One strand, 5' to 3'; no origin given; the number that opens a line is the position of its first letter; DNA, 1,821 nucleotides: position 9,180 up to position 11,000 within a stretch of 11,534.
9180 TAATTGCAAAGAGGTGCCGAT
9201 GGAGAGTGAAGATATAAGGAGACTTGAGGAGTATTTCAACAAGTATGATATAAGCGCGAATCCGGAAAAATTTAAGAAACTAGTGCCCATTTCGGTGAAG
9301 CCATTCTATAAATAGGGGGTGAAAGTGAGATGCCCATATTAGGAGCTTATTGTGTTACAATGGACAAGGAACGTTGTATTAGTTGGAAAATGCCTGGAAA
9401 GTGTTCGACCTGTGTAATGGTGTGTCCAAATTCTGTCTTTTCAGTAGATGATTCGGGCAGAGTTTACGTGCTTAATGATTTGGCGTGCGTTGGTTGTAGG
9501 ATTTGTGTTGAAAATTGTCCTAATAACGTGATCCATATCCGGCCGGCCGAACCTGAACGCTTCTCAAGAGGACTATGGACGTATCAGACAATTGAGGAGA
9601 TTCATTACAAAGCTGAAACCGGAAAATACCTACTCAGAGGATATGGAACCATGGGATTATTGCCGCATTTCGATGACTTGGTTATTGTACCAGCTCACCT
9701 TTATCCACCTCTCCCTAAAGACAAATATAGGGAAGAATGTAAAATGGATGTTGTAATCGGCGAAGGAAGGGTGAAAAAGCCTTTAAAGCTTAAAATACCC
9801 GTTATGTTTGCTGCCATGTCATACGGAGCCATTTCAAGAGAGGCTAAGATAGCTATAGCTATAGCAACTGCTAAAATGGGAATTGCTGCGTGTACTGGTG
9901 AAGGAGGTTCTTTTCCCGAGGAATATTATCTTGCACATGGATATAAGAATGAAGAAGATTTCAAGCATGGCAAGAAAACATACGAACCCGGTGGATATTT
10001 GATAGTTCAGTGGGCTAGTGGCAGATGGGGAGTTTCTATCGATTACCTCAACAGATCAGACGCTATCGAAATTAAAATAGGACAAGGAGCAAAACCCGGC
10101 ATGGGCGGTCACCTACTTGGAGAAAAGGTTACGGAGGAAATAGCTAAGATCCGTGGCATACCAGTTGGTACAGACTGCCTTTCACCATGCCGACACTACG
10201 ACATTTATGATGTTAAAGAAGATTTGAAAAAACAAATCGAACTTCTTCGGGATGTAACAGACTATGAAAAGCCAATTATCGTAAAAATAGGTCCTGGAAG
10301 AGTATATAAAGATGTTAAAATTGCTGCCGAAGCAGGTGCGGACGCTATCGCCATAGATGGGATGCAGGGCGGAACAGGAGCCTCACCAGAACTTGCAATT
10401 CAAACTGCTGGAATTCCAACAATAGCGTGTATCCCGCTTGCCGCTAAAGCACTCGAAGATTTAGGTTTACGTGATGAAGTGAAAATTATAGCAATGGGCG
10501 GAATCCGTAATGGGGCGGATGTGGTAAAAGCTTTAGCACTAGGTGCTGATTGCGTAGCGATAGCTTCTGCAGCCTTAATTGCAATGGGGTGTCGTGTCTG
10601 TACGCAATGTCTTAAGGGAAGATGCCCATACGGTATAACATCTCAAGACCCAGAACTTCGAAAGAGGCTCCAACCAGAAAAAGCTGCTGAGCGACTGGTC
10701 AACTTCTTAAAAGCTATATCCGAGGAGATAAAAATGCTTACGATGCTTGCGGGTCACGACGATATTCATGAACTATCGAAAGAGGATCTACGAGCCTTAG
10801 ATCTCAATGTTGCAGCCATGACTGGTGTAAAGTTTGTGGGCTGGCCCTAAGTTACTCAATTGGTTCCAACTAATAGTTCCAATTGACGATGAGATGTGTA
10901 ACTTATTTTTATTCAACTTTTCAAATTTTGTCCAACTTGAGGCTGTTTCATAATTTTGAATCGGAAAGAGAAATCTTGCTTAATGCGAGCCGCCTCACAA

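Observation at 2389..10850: One operon joins HdrA-MvhD/HdrC/HdrB, an FrhB-type protein and split glutamate synthase subunits: candidate Hdr-coupled glutamate-synthase-like redox complex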

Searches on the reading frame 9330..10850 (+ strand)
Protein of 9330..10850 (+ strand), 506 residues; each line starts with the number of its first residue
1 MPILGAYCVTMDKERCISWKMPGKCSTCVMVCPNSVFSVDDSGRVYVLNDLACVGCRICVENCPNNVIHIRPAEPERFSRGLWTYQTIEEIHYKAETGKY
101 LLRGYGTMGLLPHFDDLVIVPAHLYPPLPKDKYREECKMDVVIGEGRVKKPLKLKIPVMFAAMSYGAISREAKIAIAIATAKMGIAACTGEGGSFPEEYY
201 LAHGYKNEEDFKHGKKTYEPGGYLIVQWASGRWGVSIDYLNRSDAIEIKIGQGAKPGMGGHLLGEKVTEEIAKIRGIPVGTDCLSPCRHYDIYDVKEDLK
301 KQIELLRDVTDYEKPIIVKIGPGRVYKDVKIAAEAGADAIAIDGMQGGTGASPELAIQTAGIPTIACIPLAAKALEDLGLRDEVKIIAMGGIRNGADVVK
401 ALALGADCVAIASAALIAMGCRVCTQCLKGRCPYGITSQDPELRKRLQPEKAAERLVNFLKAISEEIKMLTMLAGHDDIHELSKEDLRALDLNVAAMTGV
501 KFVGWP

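Call 3: search_protein_families(library=pfam, proteins=[window:9330-10850:+], max_evalue=0.01)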
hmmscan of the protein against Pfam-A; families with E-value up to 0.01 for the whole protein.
window:9330-10850:+ (506 aa): 14 families
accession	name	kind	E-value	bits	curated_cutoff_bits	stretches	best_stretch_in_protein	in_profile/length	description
PF01645.23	Glu_synthase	-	1.3e-119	400.2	20.4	1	141-476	51-368/369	Conserved region in glutamate synthase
PF01070.24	FMN_dh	-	7.1e-12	45.5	24.9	1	302-420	209-310/350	FMN-dependent dehydrogenase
PF03060.21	NMO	-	6.1e-10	39.4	28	1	327-422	147-232/331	Nitronate monooxygenase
PF00478.31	IMPDH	-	1.2e-09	38.1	25.6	1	321-413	151-237/345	IMP dehydrogenase / GMP reductase domain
PF12838.12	Fer4_7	-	1.2e-08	35.7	27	2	24-67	4-52/52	4Fe-4S dicluster domain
PF13484.11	Fer4_16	-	1.5e-08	35.7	30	1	53-92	2-39/66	4Fe-4S double cluster binding domain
PF13187.11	Fer4_9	-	8.5e-08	32.5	27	1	24-68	4-52/52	4Fe-4S dicluster domain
PF01180.27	DHO_dh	-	7.3e-07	29.1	27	1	302-426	145-282/291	Dihydroorotate dehydrogenase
PF14697.11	Fer4_21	-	1.1e-05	25.9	35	1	12-69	4-58/59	4Fe-4S dicluster domain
PF12837.12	Fer4_6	-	1.6e-05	25.1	25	2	52-68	8-24/24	4Fe-4S binding domain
PF00037.32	Fer4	-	7.7e-05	22.8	21.1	1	48-68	3-23/24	4Fe-4S binding domain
PF13237.11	Fer4_10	-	0.00032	21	25.5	1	24-64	11-53/53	4Fe-4S dicluster domain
PF12797.12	Fer4_2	-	0.0029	17.9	24.5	1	48-64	5-21/22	4Fe-4S binding domain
PF13183.11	Fer4_8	-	0.0094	16.9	27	0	52-66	4-67/68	4Fe-4S dicluster domain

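Call 44: search_solved_structures(query=window:9330-10850:+, max_evalue=0.001, show_alignments=2)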
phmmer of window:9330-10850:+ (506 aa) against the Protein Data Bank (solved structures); distinct sequences matched with E-value up to 0.001: 43.
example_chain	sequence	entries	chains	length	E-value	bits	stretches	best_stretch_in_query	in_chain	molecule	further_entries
1llw_A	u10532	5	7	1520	2.9e-49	171.1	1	161-482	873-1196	Ferredoxin-dependent glutamate synthase | FERREDOXIN-DEPENDENT GLUTAMATE SYNTHASE 2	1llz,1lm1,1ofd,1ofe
7mfm_G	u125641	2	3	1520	7e-49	169.9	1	161-477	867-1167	Glutamate synthase (NADPH) large chain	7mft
2vdc_A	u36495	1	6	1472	2.1e-48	168.3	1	160-481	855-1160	GLUTAMATE SYNTHASE [NADPH] LARGE CHAIN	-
1ea0_A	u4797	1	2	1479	2.1e-48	168.3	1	160-481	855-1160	GLUTAMATE SYNTHASE [NADPH] LARGE CHAIN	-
6s6s_A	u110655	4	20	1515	2.2e-48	168.2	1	160-481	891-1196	Glutamate synthase [NADPH] large chain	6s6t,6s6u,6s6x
9sw6_G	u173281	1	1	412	6.6e-07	31.4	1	25-90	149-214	Polyferredoxin protein MvhB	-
2oz0_A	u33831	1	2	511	7.2e-06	28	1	303-421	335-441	Cytochrome b2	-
1kbj_A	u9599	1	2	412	1.3e-05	27.1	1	303-421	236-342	CYTOCHROME B2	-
1qcw_A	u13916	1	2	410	1.3e-05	27.1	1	304-421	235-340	FLAVOCYTOCHROME B2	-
1ltd_A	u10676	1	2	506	1.9e-05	26.6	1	303-421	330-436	FLAVOCYTOCHROME B2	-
1fcb_A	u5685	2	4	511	2e-05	26.5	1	303-421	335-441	FLAVOCYTOCHROME B2 | CYTOCHROME B2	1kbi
1lco_A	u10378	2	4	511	2e-05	26.5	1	303-421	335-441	L-LACTATE DEHYDROGENASE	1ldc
1sze_A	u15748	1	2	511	2e-05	26.5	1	303-421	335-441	Cytochrome b2, mitochondrial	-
1szf_A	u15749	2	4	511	2e-05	26.5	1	303-421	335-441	Cytochrome b2, mitochondrial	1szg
8e9g_I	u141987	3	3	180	2.1e-05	26.5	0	42-69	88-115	NADH-quinone oxidoreductase subunit I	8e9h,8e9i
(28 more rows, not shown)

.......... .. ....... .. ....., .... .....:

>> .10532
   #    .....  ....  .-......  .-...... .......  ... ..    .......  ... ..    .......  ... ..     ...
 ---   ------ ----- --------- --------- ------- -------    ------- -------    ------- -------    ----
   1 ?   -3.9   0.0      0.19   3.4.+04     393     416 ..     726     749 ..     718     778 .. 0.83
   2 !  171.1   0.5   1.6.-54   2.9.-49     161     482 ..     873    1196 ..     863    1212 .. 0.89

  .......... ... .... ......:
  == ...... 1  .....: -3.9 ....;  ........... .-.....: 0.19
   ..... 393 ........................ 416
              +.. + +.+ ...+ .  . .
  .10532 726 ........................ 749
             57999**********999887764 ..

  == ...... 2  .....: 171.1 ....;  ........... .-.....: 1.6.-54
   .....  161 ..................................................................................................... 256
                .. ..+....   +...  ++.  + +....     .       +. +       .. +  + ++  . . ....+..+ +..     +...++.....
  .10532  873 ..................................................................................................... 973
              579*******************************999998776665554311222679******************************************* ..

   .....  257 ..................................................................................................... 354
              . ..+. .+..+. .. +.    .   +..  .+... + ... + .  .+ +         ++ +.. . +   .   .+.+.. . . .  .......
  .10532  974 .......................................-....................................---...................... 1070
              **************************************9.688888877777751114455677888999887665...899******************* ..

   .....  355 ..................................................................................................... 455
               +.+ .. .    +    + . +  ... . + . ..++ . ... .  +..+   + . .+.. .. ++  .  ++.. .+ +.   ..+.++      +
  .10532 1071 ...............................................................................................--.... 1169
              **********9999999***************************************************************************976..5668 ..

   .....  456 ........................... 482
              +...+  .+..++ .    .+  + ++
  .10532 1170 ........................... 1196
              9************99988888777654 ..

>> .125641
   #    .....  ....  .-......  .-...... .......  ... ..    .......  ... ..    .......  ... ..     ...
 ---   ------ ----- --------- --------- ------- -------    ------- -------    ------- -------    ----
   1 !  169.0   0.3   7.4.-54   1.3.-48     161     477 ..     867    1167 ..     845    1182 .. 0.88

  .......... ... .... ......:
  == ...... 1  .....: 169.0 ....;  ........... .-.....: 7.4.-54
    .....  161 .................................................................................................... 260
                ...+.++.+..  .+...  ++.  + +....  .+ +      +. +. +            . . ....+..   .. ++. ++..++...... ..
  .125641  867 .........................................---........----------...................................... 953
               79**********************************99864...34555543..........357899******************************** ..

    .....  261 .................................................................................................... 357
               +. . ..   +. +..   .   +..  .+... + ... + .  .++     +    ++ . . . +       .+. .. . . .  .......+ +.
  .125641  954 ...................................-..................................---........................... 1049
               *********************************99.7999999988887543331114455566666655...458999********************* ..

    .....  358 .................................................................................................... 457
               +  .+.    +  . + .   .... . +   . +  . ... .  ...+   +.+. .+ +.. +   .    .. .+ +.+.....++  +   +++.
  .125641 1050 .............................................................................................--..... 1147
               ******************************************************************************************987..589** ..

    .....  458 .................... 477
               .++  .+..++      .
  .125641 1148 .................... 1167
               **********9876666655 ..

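Call 55: search_protein_families(library=ncbifam, proteins=[window:9330-10850:+], max_evalue=0.001)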
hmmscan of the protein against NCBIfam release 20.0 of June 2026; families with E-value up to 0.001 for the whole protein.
window:9330-10850:+ (506 aa): 44 families (the best 25 are shown)
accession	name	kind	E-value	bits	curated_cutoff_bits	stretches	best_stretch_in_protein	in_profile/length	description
NF008730.0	PRK11750.1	equivalog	2e-56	191.1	1047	1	161-482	864-1165/1490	glutamate synthase large subunit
TIGR02151.1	IPP_isom_2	equivalog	9.3e-12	44.5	281.3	1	309-417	176-293/338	type 2 isopentenyl-diphosphate Delta-isomerase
NF005574.0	PRK07259.1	equivalog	2.1e-10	40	269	1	308-425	154-277/304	dihydroorotate dehydrogenase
TIGR03966.1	actino_HemFlav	equivalog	4.2e-10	38.9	470.85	1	326-420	258-339/385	pre-mycofactocin synthase MftD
TIGR01037.2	pyrD_sub1_fam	subfamily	2.6e-09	36.6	270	1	297-424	140-273/300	dihydroorotate dehydrogenase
NF041011.1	dihydoor_dh_Arch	equivalog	4.8e-09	35.7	330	1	305-429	137-267/289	dihydroorotate dehydrogenase PyrD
TIGR01302.1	IMP_dehydrog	equivalog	1.3e-08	34.1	481.5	1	326-413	276-357/450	IMP dehydrogenase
NF008398.0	PRK11197.1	subfamily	3.2e-08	32.7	376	1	302-421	236-338/381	L-lactate dehydrogenase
TIGR04395.1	cutC_activ_rSAM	equivalog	6.5e-08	32.2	360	1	9-71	49-106/309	choline TMA-lyase-activating enzyme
NF040864.1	HgcB_ferredoxin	equivalog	6.7e-08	32.3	99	1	10-72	10-65/93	mercury methylation ferredoxin HgcB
NF041778.1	hetero_SS_HdrA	equivalog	5.9e-07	27.7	1400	1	16-71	583-636/771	ferredoxin:CoB-CoM heterodisulfide reductase subunit HdrA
NF041715.1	arsenate_red_ArrB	equivalog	7e-07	29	450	1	26-77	63-113/233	arsenate respiratory reductase iron-sulfur subunit ArrB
TIGR01944.1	rnfB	subfamily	1.7e-06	27.7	68.7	1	11-91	110-182/190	RnfABCDGE type electron transport complex subunit B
NF043039.1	HgcAB_like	equivalog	2.4e-06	27.4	285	1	9-68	295-349/350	HgcAB-like fusion protein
NF033901.1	L_lactate_LldD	exception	2.5e-06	26.8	550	1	326-420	256-337/377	FMN-dependent L-lactate dehydrogenase LldD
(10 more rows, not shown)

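Call 76: find_homologous_proteins(query=window:9330-10850:+, max_evalue=1e-30)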
Query window:9330-10850:+ (506 aa): 7759 proteins with E <= 1e-30 among 8000 candidates; the best 120 are listed. Only proteins of 278 to 886 residues were searched: fused or split forms outside these lengths cannot appear, so this answer is no evidence that the protein stands alone or is whole; find_related_loci, which searches DNA, has no such limit.
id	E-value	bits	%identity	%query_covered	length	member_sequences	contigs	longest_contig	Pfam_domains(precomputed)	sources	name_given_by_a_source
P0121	0.0e+0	1092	100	94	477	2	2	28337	PF01070.25,PF00478.32,PF03060.22,PF13484.12,PF01180.28,PF12838.13,PF01645.24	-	-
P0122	0.0e+0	1089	92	100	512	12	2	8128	PF01070.25,PF00478.32,PF03060.22,PF13484.12,PF01180.28,PF12838.13,PF13187.12,PF01645.24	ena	-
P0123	0.0e+0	1072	91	100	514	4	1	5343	PF01070.25,PF00478.32,PF03060.22,PF13484.12,PF01180.28,PF12838.13,PF13187.12,PF01645.24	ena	-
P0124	0.0e+0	1057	89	100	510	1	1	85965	PF01070.25,PF00478.32,PF03060.22,PF13484.12,PF12838.13,PF13187.12,PF01645.24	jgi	-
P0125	0.0e+0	1045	90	100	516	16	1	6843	PF14697.12,PF01070.25,PF00478.32,PF03060.22,PF12837.13,PF13484.12,PF12838.13,PF13187.12,PF01645.24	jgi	-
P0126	0.0e+0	1013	90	96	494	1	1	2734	PF01070.25,PF00478.32,PF13484.12,PF01180.28,PF12838.13,PF13237.12,PF13187.12,PF01645.24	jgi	-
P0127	0.0e+0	1010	83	100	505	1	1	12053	PF14697.12,PF01070.25,PF00478.32,PF12837.13,PF13484.12,PF12838.13,PF13237.12,PF13187.12,PF01645.24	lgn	-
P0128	5.5e-289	977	83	100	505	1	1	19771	PF01070.25,PF00478.32,PF13484.12,PF12838.13,PF13187.12,PF01645.24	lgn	-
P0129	1.6e-288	975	81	100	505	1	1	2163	PF01070.25,PF00478.32,PF03060.22,PF13484.12,PF12838.13,PF13187.12,PF01645.24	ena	-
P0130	2.1e-286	968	81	100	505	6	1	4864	PF01070.25,PF00478.32,PF03060.22,PF13484.12,PF01180.28,PF12838.13,PF13187.12,PF01645.24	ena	-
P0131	4.3e-286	967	81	100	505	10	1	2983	PF01070.25,PF00478.32,PF13484.12,PF01180.28,PF12838.13,PF13187.12,PF01645.24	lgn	-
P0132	3.7e-272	921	92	87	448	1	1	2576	PF01070.25,PF00478.32,PF03060.22,PF01180.28,PF01645.24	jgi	-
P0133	5.0e-255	865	73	100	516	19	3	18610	PF14697.12,PF01070.25,PF00478.32,PF00037.33,PF13484.12,PF12838.13,PF13187.12,PF01645.24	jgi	-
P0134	6.2e-231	785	71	94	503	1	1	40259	PF01070.25,PF00478.32,PF03060.22,PF00037.33,PF12838.13,PF01645.24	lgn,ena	-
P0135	9.1e-231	785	66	100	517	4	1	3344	PF01070.25,PF00478.32,PF03060.22,PF00037.33,PF13484.12,PF01180.28,PF12838.13,PF13187.12,PF01645.24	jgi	jgi:glutamate synthase domain-containing protein 2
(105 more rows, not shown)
